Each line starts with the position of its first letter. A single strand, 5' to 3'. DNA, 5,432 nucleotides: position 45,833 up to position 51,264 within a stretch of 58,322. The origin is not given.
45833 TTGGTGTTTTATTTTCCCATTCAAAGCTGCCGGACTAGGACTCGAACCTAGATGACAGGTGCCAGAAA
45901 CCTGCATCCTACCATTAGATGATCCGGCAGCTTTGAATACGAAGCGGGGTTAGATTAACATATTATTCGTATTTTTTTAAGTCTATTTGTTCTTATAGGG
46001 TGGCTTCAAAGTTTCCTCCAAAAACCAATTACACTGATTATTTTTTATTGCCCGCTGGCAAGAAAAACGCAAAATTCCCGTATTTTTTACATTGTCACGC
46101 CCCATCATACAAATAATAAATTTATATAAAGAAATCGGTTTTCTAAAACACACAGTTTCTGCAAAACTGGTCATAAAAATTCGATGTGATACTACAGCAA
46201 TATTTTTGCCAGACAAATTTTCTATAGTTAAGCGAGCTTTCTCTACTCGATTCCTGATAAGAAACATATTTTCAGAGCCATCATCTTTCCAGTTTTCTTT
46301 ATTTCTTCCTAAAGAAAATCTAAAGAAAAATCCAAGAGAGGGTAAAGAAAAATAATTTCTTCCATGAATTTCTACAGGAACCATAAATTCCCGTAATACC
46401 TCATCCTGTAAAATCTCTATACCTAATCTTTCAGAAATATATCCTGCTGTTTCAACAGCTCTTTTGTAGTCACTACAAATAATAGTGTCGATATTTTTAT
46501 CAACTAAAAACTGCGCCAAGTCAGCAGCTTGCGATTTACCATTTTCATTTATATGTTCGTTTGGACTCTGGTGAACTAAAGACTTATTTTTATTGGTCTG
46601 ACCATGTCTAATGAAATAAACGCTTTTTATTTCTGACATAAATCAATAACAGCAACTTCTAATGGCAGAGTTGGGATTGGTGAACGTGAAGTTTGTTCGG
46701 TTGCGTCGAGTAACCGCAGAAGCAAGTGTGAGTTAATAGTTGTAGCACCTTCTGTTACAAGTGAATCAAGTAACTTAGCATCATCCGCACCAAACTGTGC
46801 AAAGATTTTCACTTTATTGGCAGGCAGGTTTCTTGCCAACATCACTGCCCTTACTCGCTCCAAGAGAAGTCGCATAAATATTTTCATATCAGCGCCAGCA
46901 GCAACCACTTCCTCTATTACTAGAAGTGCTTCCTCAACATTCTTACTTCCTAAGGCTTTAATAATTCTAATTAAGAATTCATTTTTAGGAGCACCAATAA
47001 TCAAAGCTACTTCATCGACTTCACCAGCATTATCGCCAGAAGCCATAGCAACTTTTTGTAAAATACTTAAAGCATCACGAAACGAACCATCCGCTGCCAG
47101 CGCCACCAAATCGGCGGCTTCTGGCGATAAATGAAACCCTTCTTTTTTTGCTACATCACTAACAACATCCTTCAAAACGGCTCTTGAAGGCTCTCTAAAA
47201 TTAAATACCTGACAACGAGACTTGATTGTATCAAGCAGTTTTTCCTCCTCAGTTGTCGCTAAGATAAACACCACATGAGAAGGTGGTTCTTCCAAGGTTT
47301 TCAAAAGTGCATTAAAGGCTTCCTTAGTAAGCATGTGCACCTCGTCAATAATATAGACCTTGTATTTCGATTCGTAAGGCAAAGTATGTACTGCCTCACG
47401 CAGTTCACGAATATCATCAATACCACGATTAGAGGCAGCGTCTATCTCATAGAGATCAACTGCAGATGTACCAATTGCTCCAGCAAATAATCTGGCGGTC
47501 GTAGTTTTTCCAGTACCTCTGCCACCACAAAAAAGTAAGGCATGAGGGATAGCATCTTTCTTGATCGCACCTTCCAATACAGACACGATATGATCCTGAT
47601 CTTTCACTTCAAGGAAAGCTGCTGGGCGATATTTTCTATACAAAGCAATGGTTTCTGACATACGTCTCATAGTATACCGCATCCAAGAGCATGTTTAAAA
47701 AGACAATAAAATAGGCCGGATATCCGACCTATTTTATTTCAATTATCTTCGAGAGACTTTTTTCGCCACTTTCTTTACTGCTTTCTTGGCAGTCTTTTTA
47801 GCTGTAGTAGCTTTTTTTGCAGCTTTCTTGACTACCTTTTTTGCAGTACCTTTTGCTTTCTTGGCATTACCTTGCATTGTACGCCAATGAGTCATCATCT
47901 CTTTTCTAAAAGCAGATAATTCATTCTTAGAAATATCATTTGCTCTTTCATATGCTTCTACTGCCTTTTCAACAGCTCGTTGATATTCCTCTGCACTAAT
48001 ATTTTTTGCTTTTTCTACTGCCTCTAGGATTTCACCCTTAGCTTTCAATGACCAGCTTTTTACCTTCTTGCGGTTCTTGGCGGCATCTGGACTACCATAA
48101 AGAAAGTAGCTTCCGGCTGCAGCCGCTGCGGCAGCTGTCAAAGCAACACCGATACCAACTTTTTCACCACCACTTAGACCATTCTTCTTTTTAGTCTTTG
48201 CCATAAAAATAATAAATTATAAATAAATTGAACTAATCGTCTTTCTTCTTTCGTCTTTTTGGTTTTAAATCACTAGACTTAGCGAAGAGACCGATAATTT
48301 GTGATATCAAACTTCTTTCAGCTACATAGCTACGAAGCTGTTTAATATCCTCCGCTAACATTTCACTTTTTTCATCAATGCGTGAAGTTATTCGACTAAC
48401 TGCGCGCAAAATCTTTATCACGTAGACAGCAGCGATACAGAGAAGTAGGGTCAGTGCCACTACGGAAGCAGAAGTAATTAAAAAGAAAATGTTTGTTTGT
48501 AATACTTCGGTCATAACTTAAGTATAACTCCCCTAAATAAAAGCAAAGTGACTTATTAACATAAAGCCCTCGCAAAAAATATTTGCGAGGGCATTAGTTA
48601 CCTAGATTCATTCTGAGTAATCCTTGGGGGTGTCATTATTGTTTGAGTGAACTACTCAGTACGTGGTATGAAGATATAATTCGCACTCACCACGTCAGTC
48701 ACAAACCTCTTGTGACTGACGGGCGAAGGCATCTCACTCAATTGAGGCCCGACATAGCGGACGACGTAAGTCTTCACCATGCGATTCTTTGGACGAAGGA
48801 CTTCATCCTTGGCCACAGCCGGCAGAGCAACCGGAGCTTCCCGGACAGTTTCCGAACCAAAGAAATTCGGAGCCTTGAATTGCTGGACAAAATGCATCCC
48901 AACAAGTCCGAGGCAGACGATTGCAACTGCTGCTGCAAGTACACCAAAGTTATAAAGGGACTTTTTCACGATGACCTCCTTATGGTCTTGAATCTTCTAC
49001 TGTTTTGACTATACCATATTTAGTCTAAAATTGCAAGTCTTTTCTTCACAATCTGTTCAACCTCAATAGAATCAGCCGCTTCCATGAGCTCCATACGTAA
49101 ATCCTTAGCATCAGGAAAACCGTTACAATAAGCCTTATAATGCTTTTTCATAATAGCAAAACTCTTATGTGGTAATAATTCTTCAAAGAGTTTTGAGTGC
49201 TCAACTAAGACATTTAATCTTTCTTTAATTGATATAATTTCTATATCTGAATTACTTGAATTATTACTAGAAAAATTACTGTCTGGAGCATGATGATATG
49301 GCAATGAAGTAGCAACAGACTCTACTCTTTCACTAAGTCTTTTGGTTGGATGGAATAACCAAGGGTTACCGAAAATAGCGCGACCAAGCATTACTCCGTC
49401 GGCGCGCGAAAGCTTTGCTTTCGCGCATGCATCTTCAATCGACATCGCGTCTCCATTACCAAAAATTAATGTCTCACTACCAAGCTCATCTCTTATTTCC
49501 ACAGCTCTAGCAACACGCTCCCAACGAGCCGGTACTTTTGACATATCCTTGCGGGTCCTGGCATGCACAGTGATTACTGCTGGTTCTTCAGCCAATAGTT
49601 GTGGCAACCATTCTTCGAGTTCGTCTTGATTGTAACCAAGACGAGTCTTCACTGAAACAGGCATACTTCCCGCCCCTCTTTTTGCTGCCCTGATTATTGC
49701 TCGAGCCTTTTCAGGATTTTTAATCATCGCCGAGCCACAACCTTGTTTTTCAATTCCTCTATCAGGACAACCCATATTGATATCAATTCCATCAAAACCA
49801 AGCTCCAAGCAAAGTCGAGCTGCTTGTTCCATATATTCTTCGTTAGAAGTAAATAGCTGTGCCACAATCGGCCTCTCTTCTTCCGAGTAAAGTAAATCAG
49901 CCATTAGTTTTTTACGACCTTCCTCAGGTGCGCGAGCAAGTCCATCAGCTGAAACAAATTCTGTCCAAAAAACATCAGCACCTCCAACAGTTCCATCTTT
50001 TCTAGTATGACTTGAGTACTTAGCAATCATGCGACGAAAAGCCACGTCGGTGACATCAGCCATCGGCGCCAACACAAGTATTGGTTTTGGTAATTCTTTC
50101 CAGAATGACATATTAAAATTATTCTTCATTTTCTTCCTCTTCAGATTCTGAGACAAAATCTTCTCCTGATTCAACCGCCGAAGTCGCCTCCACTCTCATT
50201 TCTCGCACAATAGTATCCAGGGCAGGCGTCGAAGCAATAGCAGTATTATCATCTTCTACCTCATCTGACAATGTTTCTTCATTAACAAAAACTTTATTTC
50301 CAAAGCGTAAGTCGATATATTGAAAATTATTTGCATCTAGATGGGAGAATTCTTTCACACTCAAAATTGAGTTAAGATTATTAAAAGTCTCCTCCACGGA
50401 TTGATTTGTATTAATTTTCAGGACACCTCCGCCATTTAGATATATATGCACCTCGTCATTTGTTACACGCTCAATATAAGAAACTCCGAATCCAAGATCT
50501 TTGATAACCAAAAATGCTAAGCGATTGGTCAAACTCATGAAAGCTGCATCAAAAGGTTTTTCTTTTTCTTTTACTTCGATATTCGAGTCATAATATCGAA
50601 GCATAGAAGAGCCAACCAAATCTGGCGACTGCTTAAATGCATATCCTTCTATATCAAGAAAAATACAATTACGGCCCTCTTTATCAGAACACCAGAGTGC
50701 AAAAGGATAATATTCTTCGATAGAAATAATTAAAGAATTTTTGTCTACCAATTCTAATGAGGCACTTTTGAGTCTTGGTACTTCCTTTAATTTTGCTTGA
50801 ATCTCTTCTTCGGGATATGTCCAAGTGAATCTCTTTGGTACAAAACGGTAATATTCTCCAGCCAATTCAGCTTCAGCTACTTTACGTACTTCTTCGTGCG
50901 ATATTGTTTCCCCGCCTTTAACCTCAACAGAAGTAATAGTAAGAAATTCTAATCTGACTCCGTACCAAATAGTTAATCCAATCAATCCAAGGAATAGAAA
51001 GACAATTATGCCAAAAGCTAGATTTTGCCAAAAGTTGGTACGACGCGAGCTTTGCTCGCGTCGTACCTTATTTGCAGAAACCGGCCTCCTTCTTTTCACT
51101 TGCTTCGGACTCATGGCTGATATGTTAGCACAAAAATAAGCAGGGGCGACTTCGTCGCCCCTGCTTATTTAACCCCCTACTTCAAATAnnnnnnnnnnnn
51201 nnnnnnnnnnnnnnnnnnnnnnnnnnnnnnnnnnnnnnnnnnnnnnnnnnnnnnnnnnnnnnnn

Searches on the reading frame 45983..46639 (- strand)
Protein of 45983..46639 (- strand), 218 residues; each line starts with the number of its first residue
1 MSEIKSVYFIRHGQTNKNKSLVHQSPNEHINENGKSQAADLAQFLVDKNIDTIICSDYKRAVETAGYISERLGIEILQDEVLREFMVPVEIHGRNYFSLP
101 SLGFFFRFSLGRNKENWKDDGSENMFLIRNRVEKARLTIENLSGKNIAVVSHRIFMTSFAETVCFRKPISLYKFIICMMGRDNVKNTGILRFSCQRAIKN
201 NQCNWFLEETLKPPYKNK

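Call 14: search_protein_families(library=pfam, proteins=[window:45983-46639:-], max_evalue=0.001)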
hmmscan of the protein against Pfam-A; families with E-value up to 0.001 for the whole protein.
window:45983-46639:- (218 aa): 1 family
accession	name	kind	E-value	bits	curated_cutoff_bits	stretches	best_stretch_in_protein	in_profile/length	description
PF00300.27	His_Phos_1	-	9.2e-25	87.9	21.7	1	7-164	1-159/194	Histidine phosphatase superfamily (branch 1)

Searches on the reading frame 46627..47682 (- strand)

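Call 14: search_protein_families(library=pfam, proteins=[window:46627-47682:-], max_evalue=0.001)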
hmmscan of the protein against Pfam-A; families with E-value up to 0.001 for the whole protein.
window:46627-47682:- (351 aa): 11 families
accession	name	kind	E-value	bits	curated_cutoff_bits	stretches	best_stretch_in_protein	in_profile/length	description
PF13177.12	DNA_pol3_delta2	-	3.2e-36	125.2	27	1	85-164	80-159/161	DNA polymerase III, delta subunit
PF00004.35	AAA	-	1.5e-13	51.8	21.2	1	49-160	1-126/131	ATPase family associated with various cellular activities (AAA)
PF12169.13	DNA_pol3_gamma3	-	1.5e-08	35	24.4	1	223-350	4-129/143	DNA polymerase III subunits gamma and tau domain III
PF22608.2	DNAX_ATPase_lid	-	2.1e-08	34.3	27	1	174-215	6-48/49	DNA polymerase III clamp loader subunit, ATPase lid domain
PF13401.12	AAA_22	-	3.5e-08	34.3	27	0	92-146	69-125/130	AAA domain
PF13173.12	AAA_14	-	7e-06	26.5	27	1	48-154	4-108/129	AAA domain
PF07728.20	AAA_5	-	1.5e-05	25.4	22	1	49-134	2-94/139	AAA domain (dynein-related subfamily)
PF06068.19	TIP49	-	9.4e-05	22.2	23.8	0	109-144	277-311/347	TIP49 P-loop domain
PF05496.18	RuvB_N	-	9.5e-05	22.6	27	1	27-132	10-110/159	Holliday junction DNA helicase RuvB P-loop domain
PF13604.12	AAA_30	-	0.00049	20.3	27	0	51-140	23-122/191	AAA domain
PF13479.12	AAA_24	-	0.00068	20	27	0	50-123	6-81/195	AAA domain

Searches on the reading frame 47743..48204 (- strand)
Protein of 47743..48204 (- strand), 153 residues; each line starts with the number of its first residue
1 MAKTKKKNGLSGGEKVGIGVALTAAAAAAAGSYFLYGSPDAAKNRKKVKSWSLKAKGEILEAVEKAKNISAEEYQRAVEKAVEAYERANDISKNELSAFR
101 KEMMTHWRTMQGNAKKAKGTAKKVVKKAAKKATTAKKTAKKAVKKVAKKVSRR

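Call 15: search_protein_families(library=pfam, proteins=[window:47743-48204:-], max_evalue=0.001)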
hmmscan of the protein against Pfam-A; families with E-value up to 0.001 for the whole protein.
window:47743-48204:- (153 aa): 1 family
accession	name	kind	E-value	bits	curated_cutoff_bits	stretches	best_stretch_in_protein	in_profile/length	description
PF05811.18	DUF842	-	0.00077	19.6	25.1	0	67-148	39-119/131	Eukaryotic protein of unknown function (DUF842)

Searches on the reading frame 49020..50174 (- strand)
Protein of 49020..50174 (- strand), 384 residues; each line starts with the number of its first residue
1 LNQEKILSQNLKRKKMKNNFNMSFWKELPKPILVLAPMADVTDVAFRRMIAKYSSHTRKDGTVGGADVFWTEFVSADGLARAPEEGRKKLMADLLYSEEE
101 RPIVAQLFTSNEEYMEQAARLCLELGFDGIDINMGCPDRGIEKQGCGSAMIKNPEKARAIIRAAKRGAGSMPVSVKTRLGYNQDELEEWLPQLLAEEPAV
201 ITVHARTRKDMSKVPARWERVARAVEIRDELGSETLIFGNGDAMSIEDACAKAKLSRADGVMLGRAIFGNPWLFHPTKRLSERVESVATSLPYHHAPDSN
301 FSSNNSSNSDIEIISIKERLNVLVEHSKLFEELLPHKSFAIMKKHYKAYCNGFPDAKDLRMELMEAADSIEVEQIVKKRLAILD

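Call 15: search_protein_families(library=pfam, proteins=[window:49020-50174:-], max_evalue=0.001)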
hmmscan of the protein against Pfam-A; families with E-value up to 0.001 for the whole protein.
window:49020-50174:- (384 aa): 1 family
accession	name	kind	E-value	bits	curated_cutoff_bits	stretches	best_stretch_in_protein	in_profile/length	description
PF01207.24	Dus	-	3.9e-55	187.6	20.4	1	35-377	2-303/311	Dihydrouridine synthase (Dus)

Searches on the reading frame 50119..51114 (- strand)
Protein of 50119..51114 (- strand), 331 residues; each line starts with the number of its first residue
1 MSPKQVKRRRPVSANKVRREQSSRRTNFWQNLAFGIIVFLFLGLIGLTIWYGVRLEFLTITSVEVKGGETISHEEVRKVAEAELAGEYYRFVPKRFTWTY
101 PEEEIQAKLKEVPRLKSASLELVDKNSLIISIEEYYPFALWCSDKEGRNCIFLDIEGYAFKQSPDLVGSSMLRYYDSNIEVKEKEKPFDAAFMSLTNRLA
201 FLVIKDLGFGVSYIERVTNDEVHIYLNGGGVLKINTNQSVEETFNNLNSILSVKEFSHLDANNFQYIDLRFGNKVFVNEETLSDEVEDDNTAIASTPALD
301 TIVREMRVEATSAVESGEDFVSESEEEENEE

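Call 15: search_protein_families(library=pfam, proteins=[window:50119-51114:-], max_evalue=0.001)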
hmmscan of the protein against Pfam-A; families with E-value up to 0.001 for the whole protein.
window:50119-51114:- (331 aa): 1 family
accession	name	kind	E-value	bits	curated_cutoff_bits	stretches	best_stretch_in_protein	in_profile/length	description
PF08478.15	POTRA_1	-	2.3e-06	28.3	23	1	59-135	2-69/69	POTRA domain, FtsQ-type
